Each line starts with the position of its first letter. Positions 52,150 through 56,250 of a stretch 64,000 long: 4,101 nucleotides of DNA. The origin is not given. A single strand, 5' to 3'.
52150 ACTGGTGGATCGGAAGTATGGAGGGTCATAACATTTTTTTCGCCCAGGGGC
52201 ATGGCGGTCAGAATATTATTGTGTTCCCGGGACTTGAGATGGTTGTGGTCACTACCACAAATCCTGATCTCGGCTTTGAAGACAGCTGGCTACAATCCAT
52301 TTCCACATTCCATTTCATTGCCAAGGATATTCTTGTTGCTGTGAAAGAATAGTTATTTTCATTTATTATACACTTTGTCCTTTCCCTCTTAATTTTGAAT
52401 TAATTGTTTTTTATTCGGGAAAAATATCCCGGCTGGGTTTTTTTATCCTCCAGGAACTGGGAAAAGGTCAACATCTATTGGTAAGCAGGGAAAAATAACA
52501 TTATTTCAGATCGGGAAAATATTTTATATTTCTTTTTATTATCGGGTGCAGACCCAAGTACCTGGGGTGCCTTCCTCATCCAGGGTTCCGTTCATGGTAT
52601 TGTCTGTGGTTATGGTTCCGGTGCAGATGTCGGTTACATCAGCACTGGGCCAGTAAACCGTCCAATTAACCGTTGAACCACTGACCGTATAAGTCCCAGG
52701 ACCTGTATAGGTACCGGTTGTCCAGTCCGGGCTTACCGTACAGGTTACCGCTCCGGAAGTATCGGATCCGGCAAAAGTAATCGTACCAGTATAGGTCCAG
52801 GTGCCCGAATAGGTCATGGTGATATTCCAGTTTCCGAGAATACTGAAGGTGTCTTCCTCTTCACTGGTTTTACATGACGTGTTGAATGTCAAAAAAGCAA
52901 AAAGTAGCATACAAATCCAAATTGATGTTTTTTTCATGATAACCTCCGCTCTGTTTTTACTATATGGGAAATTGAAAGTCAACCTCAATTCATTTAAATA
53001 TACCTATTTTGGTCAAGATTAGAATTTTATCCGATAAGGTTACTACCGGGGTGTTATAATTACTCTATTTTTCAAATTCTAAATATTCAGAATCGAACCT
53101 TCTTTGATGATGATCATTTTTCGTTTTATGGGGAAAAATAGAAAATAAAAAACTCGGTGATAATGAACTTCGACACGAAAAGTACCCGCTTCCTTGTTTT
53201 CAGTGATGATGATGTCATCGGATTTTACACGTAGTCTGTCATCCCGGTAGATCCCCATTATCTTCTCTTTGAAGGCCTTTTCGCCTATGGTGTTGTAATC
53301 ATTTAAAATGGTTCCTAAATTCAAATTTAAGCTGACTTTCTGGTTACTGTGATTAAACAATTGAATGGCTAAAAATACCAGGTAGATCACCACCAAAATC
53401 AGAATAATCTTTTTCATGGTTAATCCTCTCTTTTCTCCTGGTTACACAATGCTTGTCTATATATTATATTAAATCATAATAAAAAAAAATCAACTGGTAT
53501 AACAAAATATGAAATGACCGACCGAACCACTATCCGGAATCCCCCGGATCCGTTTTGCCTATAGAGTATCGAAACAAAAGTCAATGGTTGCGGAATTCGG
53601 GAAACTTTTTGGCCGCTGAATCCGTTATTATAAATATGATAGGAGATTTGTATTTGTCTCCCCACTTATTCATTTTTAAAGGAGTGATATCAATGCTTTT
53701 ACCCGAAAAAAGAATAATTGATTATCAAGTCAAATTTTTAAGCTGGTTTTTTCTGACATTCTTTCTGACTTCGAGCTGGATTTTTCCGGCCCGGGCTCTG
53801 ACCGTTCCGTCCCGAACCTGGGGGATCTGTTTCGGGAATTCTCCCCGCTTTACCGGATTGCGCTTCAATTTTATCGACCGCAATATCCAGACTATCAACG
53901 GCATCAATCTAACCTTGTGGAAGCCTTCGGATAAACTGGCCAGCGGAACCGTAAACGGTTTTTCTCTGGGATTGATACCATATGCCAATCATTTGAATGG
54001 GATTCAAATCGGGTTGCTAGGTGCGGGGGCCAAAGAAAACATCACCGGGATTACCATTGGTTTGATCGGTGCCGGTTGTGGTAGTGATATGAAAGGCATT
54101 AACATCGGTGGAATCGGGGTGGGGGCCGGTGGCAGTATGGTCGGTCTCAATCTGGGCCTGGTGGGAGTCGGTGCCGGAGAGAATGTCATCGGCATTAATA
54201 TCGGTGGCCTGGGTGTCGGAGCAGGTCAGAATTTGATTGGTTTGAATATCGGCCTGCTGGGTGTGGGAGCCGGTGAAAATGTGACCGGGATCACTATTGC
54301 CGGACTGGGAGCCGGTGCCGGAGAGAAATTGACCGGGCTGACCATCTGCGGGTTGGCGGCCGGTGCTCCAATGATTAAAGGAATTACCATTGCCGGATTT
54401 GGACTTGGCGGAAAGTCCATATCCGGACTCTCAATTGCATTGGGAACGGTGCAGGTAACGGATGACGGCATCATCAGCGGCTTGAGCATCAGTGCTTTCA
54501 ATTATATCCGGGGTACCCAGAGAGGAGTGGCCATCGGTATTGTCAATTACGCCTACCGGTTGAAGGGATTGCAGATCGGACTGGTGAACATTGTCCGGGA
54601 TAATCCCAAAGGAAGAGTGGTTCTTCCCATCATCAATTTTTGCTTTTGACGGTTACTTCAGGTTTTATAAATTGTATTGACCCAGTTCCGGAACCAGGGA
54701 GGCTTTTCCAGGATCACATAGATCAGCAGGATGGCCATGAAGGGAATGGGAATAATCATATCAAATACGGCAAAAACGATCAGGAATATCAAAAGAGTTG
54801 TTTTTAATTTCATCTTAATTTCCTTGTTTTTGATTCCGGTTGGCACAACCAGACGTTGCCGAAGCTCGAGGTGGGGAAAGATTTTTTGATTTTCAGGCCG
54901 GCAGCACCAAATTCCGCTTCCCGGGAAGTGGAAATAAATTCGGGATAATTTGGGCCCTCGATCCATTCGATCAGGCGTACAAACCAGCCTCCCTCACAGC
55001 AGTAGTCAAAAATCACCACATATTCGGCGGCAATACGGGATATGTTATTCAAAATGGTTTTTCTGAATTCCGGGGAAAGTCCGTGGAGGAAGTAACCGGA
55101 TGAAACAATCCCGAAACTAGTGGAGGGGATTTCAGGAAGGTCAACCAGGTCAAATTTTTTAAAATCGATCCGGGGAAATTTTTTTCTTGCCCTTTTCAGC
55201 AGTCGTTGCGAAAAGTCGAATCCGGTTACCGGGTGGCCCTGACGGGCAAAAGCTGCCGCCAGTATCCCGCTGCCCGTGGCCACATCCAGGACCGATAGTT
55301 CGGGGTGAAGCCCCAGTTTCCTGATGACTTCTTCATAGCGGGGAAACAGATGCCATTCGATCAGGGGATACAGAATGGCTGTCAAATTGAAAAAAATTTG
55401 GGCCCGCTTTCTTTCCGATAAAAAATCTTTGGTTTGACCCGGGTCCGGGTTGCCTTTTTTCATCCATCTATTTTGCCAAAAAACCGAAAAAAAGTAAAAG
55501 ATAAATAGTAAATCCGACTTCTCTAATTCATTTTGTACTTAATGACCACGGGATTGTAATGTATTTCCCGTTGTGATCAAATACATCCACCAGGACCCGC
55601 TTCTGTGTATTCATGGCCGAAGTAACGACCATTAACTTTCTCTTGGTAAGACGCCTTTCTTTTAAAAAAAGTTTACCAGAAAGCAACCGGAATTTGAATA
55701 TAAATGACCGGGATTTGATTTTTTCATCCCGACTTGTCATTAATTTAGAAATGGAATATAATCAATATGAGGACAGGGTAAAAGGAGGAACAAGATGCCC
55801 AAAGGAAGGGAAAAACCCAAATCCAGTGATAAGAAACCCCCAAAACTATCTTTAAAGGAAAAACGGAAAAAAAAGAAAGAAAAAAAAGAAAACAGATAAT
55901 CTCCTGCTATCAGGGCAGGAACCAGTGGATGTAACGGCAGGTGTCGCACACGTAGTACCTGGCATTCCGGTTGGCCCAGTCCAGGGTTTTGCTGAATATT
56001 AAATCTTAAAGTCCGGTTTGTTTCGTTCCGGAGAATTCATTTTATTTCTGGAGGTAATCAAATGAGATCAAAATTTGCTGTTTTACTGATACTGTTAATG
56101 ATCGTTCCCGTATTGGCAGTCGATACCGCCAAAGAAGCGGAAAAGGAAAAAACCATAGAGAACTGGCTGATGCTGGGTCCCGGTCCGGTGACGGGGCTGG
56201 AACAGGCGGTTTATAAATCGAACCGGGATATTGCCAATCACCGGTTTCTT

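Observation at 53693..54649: Secreted protein composed almost entirely of 16-residue Gly-rich tandem repeats (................)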

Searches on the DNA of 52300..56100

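Call 58: search_rna_families(source=window, start=52300, end=56100, threshold=evalue, max_evalue=1)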
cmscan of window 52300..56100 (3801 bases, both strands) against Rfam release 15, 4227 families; matches with E-value up to 1: 0.
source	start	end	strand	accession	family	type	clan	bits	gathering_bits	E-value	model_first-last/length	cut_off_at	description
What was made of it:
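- Tried and rejected: Rfam at E<=1 over 52300-56100 gave nothing (call 58).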

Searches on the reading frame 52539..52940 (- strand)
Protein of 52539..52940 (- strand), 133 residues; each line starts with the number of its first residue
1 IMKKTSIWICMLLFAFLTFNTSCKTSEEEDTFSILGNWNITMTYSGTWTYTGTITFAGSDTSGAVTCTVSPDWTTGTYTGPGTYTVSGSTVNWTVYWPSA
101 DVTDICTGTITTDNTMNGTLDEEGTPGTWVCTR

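Call 17: search_protein_families(library=pfam, proteins=[window:52539-52940:-], max_evalue=0.001)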
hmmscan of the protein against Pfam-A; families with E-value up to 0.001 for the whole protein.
window:52539-52940:- (133 aa): 0 families

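Call 59: search_protein_families(library=padloc, proteins=[window:52539-52940:-], max_evalue=0.01)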
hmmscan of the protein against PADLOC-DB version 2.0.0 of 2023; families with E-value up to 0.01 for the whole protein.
window:52539-52940:- (133 aa): 0 families
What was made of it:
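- Tried and rejected: PADLOC defence models gave nothing for the protein or for its two small upstream neighbours (call 59).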

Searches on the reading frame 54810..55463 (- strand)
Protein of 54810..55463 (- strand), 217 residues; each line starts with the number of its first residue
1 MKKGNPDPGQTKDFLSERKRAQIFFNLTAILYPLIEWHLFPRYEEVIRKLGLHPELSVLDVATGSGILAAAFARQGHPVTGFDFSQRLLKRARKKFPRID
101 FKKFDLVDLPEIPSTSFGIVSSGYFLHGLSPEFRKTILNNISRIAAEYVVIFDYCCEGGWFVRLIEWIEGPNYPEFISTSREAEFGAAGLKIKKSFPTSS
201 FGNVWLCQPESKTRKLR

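Call 17: search_protein_families(library=pfam, proteins=[window:54810-55463:-], max_evalue=0.001)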
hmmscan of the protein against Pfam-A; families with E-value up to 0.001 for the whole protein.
window:54810-55463:- (217 aa): 6 families
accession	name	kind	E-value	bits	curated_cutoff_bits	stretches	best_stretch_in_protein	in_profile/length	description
PF13649.12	Methyltransf_25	-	1.4e-13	51.8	27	1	58-144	1-92/97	Methyltransferase domain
PF08241.18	Methyltransf_11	-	1.5e-11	45.2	21.2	1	59-144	1-86/95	Methyltransferase domain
PF08242.18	Methyltransf_12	-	1.9e-08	35.4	30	1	59-144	1-91/98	Methyltransferase domain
PF13847.12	Methyltransf_31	-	2.2e-07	31.1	27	1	53-156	2-113/145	Methyltransferase domain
PF13489.12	Methyltransf_23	-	2.3e-07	31.1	27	1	39-108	5-74/164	Methyltransferase domain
PF00398.26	RrnaAD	-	0.00045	19.8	24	1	44-96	20-72/263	Ribosomal RNA adenine dimethylase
